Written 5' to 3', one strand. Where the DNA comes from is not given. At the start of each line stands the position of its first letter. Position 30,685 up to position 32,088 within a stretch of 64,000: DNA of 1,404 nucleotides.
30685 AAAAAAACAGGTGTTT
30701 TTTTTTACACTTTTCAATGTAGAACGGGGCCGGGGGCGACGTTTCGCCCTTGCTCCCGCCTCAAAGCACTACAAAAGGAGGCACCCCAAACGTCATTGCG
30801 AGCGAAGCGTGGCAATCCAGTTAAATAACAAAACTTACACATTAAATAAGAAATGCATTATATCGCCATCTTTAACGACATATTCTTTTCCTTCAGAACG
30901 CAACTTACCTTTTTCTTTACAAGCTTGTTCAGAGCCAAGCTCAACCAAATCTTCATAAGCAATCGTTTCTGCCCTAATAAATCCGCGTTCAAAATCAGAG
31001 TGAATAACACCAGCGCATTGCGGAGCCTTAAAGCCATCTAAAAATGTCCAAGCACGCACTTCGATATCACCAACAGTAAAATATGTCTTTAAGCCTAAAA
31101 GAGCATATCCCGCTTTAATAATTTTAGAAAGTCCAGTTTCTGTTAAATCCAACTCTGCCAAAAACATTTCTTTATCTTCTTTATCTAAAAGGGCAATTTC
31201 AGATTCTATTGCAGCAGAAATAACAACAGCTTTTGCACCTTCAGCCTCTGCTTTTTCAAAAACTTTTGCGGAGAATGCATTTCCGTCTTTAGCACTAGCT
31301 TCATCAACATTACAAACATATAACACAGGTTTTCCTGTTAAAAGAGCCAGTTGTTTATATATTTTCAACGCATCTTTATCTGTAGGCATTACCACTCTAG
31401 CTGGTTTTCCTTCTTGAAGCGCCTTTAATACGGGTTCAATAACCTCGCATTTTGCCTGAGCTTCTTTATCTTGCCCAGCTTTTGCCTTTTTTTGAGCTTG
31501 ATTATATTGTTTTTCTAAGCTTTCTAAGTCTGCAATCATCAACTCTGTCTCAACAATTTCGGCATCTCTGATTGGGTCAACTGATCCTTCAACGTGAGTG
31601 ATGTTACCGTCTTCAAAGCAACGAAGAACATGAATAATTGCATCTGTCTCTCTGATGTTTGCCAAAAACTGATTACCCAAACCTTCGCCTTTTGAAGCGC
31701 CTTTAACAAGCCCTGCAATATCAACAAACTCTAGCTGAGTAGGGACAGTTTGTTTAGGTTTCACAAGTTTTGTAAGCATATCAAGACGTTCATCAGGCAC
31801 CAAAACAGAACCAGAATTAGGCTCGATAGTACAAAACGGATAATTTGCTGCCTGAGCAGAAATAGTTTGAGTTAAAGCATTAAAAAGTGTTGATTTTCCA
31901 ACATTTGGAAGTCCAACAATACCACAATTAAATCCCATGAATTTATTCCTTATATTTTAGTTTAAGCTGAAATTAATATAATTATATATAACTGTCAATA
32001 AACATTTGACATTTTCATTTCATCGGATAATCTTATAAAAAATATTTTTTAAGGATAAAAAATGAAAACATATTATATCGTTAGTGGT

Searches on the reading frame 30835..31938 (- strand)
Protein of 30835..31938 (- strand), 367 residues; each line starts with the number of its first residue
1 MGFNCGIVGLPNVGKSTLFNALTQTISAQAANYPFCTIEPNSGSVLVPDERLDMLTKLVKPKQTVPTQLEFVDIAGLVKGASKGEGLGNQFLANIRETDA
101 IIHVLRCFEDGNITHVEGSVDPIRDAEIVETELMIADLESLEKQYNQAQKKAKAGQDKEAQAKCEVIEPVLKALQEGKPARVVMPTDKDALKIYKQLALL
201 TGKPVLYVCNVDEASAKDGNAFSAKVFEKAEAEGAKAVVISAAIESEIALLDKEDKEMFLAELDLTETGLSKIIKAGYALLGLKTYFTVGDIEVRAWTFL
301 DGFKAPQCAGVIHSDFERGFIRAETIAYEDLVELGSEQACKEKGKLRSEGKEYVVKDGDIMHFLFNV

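Call 21: search_protein_families(library=ncbifam, proteins=[window:30835-31938:-], max_evalue=0.001)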
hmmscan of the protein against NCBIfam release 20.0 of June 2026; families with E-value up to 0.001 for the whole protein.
window:30835-31938:- (367 aa): 14 families
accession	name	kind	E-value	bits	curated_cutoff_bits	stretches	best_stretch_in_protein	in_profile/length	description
TIGR00092.1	TIGR00092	equivalog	1.8e-150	501.1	279.2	1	1-367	1-368/368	redox-regulated ATPase YchF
NF007171.0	PRK09602.1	subfamily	3.1e-36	125.1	387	1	4-249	4-260/397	YchF-related putative GTPase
NF008956.1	PRK12299.1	equivalog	1.5e-21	76.7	300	1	5-163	161-290/327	GTPase ObgE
TIGR02729.1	Obg_CgtA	equivalog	2.1e-21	76.3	280.25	1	5-169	160-300/329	Obg family GTPase CgtA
NF008955.0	PRK12297.1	equivalog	1.7e-20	73.3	406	1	5-154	162-287/429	GTPase ObgE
NF008954.1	PRK12296.1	equivalog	7.5e-18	64.2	377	1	5-137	162-270/470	GTPase ObgE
TIGR00231.1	small_GTP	domain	2.9e-09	36.9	42.5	1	3-106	4-92/164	GTP-binding protein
TIGR03594.1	GTPase_EngA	equivalog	1.6e-07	30.7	306.7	1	7-44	5-42/432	ribosome biogenesis GTPase Der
TIGR03596.1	GTPase_YlqF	equivalog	4.4e-07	29.5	208.2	1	4-37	120-153/276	ribosome biogenesis GTPase YlqF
TIGR03156.1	GTP_HflX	equivalog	1.2e-06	27.7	216.75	1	5-63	192-249/351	GTPase HflX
TIGR00437.1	feoB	equivalog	5.5e-06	25.4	315.65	1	9-53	1-44/594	ferrous iron transport protein B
NF000908.1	PRK00089.1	equivalog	1.2e-05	24.8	237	1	6-25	7-26/291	GTPase Era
NF003661.0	PRK05291.1-3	equivalog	0.00018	21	380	1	2-25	216-239/448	tRNA uridine-5-carboxymethylaminomethyl(34) synthesis GTPase MnmE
TIGR00436.1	era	equivalog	0.00051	19.5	116.25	0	5-26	3-24/270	GTPase Era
